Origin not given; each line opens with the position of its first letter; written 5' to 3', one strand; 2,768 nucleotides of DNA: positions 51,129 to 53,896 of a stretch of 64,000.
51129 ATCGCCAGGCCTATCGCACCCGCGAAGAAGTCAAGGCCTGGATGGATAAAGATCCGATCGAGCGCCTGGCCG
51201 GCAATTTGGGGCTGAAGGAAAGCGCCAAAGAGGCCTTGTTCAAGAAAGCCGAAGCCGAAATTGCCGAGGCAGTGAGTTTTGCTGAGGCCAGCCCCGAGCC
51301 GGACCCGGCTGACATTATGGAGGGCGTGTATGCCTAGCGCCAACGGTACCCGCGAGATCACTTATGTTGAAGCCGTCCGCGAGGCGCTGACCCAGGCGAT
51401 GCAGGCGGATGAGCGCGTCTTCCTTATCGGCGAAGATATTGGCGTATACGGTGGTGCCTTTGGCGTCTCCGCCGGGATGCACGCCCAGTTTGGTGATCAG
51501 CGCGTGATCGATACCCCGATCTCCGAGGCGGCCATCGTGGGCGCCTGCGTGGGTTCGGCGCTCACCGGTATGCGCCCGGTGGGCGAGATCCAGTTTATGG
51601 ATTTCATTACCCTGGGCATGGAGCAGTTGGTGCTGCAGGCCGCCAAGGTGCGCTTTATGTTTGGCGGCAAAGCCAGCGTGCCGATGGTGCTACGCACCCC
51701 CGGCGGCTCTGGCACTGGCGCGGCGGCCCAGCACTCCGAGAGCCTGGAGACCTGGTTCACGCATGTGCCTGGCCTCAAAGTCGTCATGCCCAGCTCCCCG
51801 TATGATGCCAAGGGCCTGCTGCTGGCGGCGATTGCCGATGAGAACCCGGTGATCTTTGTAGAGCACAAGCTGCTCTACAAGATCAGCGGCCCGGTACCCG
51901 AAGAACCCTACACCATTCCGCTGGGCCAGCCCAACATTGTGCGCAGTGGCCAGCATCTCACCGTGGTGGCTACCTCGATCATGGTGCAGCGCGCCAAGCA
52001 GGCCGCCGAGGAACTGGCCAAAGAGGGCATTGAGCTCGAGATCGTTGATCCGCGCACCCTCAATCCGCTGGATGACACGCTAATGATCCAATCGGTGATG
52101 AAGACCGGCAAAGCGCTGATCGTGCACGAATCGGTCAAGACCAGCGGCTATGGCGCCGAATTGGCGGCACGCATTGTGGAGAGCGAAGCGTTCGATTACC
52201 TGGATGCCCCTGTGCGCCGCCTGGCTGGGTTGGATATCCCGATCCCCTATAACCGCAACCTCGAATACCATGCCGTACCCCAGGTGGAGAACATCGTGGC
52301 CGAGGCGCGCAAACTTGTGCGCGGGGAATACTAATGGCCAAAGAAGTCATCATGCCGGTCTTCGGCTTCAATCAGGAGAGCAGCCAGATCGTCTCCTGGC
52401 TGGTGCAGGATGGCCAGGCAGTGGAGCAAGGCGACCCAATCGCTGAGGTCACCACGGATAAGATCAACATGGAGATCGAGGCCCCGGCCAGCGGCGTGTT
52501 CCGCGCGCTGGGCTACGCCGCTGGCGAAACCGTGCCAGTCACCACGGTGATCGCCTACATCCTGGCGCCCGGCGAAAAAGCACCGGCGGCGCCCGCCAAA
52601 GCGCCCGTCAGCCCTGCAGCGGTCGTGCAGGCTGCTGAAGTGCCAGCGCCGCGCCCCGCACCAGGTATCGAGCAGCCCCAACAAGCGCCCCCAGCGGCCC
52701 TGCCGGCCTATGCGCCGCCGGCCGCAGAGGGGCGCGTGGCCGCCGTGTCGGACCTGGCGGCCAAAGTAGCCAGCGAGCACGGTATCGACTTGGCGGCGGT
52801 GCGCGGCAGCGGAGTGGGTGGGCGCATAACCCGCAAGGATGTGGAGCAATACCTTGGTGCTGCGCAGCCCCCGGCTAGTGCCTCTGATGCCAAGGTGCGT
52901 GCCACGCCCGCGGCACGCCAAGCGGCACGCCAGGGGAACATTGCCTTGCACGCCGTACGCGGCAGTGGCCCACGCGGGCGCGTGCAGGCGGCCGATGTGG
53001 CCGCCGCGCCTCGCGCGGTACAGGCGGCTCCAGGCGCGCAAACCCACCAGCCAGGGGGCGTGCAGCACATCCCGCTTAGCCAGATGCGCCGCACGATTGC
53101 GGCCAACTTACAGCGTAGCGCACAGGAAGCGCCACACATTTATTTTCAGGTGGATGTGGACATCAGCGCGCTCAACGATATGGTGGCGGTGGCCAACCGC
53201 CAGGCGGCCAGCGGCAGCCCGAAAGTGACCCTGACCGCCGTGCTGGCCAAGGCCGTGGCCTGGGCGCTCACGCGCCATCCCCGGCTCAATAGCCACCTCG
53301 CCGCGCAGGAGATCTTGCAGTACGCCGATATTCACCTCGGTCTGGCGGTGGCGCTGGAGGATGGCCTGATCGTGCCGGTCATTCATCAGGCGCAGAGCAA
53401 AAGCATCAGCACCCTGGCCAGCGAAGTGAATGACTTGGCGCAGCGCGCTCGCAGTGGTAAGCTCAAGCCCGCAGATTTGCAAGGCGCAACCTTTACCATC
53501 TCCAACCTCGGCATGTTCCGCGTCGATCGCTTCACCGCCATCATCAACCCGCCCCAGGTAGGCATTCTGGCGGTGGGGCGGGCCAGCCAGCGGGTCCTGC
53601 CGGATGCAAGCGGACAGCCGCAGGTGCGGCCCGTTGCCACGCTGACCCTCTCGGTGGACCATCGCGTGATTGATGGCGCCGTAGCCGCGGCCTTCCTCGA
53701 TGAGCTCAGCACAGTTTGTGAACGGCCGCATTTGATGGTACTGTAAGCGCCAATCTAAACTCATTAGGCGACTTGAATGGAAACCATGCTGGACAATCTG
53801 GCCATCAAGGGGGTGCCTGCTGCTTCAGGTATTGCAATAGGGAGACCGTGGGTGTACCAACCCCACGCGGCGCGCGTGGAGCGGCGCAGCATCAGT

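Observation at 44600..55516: Glucitol-family PTS operon without srlD that carries an embedded TPP-dependent E1ab/E2 module between the sugar genes and ptsI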

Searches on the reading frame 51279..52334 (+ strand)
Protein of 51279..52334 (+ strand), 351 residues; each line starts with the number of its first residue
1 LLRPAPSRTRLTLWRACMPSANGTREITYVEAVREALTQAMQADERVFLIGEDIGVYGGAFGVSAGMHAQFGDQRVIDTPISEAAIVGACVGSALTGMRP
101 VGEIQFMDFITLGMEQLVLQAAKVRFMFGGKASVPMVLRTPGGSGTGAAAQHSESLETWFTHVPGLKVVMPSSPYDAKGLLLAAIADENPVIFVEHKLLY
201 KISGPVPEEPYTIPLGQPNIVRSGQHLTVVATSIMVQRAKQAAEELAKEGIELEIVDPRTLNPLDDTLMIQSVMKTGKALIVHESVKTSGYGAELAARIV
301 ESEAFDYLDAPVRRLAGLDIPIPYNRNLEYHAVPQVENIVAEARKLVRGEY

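Call 4: search_protein_families(library=pfam, proteins=[window:51279-52334:+])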
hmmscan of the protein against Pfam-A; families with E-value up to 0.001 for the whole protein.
window:51279-52334:+ (351 aa): 2 families
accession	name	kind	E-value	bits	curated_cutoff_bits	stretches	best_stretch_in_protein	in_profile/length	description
PF02779.29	Transket_pyr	-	1.4e-45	155.5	27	1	26-201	2-173/174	Transketolase, pyrimidine binding domain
PF02780.25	Transketolase_C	-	2.4e-36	124.8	25.9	1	217-339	2-124/124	Transketolase, C-terminal domain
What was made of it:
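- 51330..52334 (+): E1 beta. Transket_pyr 1.4e-45 and Transketolase_C 2.4e-36 (call 4).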

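Call 5: search_protein_families(library=ncbifam, proteins=[window:51279-52334:+], max_evalue=0.00001)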
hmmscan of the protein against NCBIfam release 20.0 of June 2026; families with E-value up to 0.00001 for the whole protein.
window:51279-52334:+ (351 aa): 7 families
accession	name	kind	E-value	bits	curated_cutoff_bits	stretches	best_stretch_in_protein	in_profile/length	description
NF006667.0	PRK09212.1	subfamily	4e-111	371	321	1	26-348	3-324/327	pyruvate dehydrogenase complex E1 component subunit beta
NF008854.0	PRK11892.1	equivalog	2.1e-107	359.7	454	1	18-347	133-462/464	pyruvate dehydrogenase complex E1 component subunit beta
TIGR00204.1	dxs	equivalog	1.5e-17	63.4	465.95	1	25-319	308-585/616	1-deoxy-D-xylulose-5-phosphate synthase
NF004559.0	PRK05899.2-5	equivalog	7.7e-17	60.7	488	1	31-347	322-624/627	transketolase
NF008968.0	PRK12315.1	subfamily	2.3e-13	49.3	510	1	26-297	278-535/582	1-deoxy-D-xylulose-5-phosphate synthase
NF003933.0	PRK05444.2-2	equivalog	1.9e-10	39.9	395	1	47-303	306-561/606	1-deoxy-D-xylulose-5-phosphate synthase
NF004556.0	PRK05899.2-2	equivalog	2.6e-09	35.9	575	1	205-304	500-598/639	transketolase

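Call 56: search_solved_structures(query=window:51330-52334:+, max_evalue=0.00001, show_alignments=5)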
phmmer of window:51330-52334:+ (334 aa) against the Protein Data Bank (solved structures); distinct sequences matched with E-value up to 0.00001: 22.
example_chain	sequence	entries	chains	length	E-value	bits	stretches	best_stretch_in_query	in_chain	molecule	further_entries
1ni4_B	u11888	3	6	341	9.6e-85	287.7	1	5-328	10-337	Pyruvate dehydrogenase E1 component: Beta subunit | Pyruvate dehydrogenase E1 component subunit beta | Pyruvate dehydrogenase E1 component subunit beta, mitocho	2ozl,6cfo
6cer_B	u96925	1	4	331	2.3e-84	286.5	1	6-328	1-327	Pyruvate dehydrogenase E1 component subunit beta, mitochondrial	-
3exe_B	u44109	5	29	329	6.2e-84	285.1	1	9-328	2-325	Pyruvate dehydrogenase E1 component subunit beta, mitochondrial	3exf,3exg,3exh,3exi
1ik6_A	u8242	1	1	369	4.5e-83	282.2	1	13-324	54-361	pyruvate dehydrogenase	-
1um9_B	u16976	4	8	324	2.9e-82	279.6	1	10-326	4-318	2-oxo acid dehydrogenase beta subunit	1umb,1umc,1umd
3duf_B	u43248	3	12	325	4.5e-80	272.4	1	9-329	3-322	Pyruvate dehydrogenase E1 component subunit beta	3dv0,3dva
1w85_B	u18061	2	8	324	5.1e-80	272.2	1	9-329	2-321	PYRUVATE DEHYDROGENASE E1 COMPONENT, BETA SUBUNIT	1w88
2bp7_B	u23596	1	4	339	1.6e-71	244.3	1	7-317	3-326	2-OXOISOVALERATE DEHYDROGENASE BETA SUBUNIT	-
1qs0_B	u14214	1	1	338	1.9e-71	244.1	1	7-317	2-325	2-OXOISOVALERATE DEHYDROGENASE BETA-SUBUNIT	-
1dtw_B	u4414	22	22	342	1.2e-66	228.3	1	7-307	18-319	BRANCHED-CHAIN ALPHA-KETO ACID DEHYDROGENASE BETA SUBUNIT | 2-OXOISOVALERATE DEHYDROGENASE BETA SUBUNIT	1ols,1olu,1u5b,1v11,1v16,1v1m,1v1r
2j9f_B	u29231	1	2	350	1.2e-66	228.3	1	7-308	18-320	2-OXOISOVALERATE DEHYDROGENASE BETA SUBUNIT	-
1olx_B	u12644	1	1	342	2.5e-65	223.9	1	7-307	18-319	2-OXOISOVALERATE DEHYDROGENASE BETA SUBUNIT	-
6yaj_AAA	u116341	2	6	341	5.6e-11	45.4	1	57-284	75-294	C-terminal chain of split transketolase from Carboxydothermus hydrogenoformans | C-terminal component of the split chain transketolase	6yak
7bzx_B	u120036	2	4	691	2.7e-08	36.6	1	12-279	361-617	1-deoxy-D-xylulose-5-phosphate synthase, chloroplastic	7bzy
6xxg_AAA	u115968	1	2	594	2.9e-07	33.2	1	14-278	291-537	1-deoxy-D-xylulose-5-phosphate synthase,1-deoxy-D-xylulose-5-phosphate synthase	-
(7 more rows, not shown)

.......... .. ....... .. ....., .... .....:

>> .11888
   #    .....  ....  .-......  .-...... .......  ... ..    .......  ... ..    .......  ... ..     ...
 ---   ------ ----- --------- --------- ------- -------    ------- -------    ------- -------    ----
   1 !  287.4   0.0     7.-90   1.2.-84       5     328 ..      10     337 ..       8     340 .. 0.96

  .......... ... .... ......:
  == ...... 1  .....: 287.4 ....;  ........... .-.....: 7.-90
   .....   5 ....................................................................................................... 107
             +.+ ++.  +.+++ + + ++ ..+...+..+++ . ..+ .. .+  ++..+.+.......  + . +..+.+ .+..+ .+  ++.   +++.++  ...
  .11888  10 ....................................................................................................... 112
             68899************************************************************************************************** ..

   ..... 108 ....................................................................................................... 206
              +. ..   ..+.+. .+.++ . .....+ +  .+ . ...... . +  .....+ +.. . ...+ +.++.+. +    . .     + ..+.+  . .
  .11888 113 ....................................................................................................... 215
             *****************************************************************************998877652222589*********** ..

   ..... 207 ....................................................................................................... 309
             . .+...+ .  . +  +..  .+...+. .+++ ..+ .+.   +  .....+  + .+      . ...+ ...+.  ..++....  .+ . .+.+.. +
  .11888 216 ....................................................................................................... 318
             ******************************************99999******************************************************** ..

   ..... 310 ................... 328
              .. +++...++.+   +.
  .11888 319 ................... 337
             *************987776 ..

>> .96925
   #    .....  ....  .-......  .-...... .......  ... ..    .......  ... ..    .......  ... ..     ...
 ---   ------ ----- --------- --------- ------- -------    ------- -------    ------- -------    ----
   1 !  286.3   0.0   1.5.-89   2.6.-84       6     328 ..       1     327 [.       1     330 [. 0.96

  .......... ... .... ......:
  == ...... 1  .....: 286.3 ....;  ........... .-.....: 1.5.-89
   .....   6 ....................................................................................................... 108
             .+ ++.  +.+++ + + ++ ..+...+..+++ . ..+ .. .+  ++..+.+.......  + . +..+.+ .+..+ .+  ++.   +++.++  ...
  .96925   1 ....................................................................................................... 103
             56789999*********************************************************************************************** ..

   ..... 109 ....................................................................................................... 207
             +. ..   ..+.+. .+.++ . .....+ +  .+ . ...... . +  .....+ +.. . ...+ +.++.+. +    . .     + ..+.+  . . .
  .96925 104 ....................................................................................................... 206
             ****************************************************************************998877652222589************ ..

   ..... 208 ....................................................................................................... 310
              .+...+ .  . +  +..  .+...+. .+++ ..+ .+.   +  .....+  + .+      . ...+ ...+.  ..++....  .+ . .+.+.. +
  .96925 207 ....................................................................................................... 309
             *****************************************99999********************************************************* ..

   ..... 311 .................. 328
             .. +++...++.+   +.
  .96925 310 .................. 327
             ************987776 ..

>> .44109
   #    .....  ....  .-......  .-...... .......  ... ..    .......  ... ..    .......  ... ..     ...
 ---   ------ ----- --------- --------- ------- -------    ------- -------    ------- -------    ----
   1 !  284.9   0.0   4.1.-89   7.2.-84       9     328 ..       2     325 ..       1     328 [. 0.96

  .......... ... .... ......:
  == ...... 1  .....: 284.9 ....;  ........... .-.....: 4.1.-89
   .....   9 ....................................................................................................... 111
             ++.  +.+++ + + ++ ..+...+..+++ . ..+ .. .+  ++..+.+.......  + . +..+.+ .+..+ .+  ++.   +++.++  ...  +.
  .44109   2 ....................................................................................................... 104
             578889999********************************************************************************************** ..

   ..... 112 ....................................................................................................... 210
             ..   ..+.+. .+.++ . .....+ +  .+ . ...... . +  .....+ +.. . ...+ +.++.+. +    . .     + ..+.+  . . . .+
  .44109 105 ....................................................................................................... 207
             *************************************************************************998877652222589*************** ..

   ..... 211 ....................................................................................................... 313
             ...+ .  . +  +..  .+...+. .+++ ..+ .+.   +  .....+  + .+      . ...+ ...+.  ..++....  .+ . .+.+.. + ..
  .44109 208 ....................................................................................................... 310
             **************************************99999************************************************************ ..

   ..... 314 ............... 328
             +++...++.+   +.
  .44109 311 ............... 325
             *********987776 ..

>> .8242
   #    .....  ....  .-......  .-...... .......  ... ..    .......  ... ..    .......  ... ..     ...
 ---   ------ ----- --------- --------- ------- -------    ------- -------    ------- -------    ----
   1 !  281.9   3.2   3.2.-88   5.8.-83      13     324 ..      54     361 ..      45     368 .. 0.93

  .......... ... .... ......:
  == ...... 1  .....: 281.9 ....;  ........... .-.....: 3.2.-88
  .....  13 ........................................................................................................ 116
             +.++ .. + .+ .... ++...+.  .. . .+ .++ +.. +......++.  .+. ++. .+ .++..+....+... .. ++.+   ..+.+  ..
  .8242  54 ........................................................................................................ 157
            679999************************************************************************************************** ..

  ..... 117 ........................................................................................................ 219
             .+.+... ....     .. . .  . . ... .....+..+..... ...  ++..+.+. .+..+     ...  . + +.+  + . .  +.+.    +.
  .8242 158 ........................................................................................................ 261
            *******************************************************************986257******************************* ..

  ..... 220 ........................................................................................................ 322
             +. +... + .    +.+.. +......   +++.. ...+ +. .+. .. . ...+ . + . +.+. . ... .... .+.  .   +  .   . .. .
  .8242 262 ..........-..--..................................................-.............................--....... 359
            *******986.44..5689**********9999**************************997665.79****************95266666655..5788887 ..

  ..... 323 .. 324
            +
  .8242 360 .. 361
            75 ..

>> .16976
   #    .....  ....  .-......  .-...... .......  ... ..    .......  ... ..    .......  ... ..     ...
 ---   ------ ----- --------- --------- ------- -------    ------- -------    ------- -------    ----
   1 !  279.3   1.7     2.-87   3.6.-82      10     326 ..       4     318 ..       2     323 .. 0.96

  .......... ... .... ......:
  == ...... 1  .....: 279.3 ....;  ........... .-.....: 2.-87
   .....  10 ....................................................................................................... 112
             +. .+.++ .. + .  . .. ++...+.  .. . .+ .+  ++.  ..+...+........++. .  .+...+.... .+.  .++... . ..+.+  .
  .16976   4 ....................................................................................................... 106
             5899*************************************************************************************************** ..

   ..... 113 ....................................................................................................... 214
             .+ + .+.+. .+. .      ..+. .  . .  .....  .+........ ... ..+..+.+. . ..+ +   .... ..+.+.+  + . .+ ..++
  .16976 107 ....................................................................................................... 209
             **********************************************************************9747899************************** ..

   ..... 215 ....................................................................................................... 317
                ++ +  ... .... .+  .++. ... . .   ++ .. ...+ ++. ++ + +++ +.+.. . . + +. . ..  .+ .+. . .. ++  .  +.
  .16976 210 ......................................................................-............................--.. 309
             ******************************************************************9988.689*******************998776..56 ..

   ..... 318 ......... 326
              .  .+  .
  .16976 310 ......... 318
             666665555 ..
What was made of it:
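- On Pyruvate dehydrogenase E1 alpha-beta (housekeeping PDH): However, E1 beta is about equidistant (272-288 bits) from the solved PDH and BCKDH-like E1 beta structures (call 56).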

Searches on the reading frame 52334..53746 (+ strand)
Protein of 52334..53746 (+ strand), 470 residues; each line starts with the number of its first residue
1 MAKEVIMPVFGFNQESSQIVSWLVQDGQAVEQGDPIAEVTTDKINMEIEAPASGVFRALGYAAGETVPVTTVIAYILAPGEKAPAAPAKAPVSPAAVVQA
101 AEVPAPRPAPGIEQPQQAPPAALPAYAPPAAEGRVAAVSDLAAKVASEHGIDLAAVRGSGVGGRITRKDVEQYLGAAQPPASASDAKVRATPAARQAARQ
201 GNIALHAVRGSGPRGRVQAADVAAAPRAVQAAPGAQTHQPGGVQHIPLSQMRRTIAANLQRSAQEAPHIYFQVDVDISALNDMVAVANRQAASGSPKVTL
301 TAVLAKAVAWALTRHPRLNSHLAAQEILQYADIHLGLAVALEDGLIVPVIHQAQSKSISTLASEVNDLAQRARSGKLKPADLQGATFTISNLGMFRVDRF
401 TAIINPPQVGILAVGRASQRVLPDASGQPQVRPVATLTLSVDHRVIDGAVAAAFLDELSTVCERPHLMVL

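Call 4: search_protein_families(library=pfam, proteins=[window:52334-53746:+])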
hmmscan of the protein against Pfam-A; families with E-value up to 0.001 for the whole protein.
window:52334-53746:+ (470 aa): 4 families
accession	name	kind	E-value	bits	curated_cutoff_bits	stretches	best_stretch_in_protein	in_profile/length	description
PF00198.28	2-oxoacid_dh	-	2.3e-79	266.6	23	1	243-469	4-231/232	2-oxoacid dehydrogenases acyltransferase (catalytic domain)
PF02817.22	E3_binding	-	4e-22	78.6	23.7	2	188-222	1-35/36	e3 binding domain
PF00364.28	Biotin_lipoyl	-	3e-16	59.4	22.1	1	4-76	2-73/73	Biotin-requiring enzyme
PF13533.13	Biotin_lipoyl_2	-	1.3e-05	25.4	29.8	1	16-39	8-31/32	Biotin-lipoyl like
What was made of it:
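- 52334..53746 (+): E2 dihydrolipoyl acyltransferase (lipoyl domain, two E3-binding stretches, catalytic domain). Call 4.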

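Call 5: search_protein_families(library=ncbifam, proteins=[window:52334-53746:+], max_evalue=0.00001)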
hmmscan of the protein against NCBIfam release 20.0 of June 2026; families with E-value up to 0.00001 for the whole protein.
window:52334-53746:+ (470 aa): 11 families
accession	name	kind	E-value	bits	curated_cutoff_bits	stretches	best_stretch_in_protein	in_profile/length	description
TIGR01349.1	PDHac_trf_mito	equivalog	8.3e-101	338.2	445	2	183-470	136-437/437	pyruvate dehydrogenase complex dihydrolipoamide acetyltransferase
NF008814.0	PRK11854.1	equivalog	1.7e-86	291.1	722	2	182-463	326-630/637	pyruvate dehydrogenase complex dihydrolipoyllysine-residue acetyltransferase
TIGR01348.1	PDHac_trf_long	equivalog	4.3e-75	253.4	552.1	2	181-469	276-586/587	dihydrolipoyllysine-residue acetyltransferase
NF004309.0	PRK05704.1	equivalog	7.1e-71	239.7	449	2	179-470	104-406/408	2-oxoglutarate dehydrogenase complex dihydrolipoyllysine-residue succinyltransferase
TIGR02927.1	SucB_Actino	equivalog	5.3e-68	230.2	423.45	2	219-457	319-563/579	2-oxoglutarate dehydrogenase, E2 component, dihydrolipoamide succinyltransferase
TIGR01347.1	sucB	equivalog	1.1e-63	215.9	378.65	2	178-470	101-402/404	dihydrolipoyllysine-residue succinyltransferase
NF011416.0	PRK14843.1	equivalog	1.9e-58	198.1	429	2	239-469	114-346/347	dihydrolipoamide acetyltransferase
NF008815.0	PRK11857.1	equivalog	6.2e-42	144.1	378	1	187-468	3-305/308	dihydrolipoamide acetyltransferase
NF011457.0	PRK14875.1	equivalog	9.5e-27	93.9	307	1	1-225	2-125/372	acetoin dehydrogenase dihydrolipoyllysine-residue acetyltransferase subunit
NF008907.0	PRK12270.1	equivalog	8.6e-23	80.1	878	1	182-460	66-359/1241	multifunctional oxoglutarate decarboxylase/oxoglutarate dehydrogenase thiamine pyrophosphate-binding subunit/dihydrolipoyllysine-residue suc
NF008854.0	PRK11892.1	equivalog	2.8e-14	52.7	454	1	1-103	1-104/464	pyruvate dehydrogenase complex E1 component subunit beta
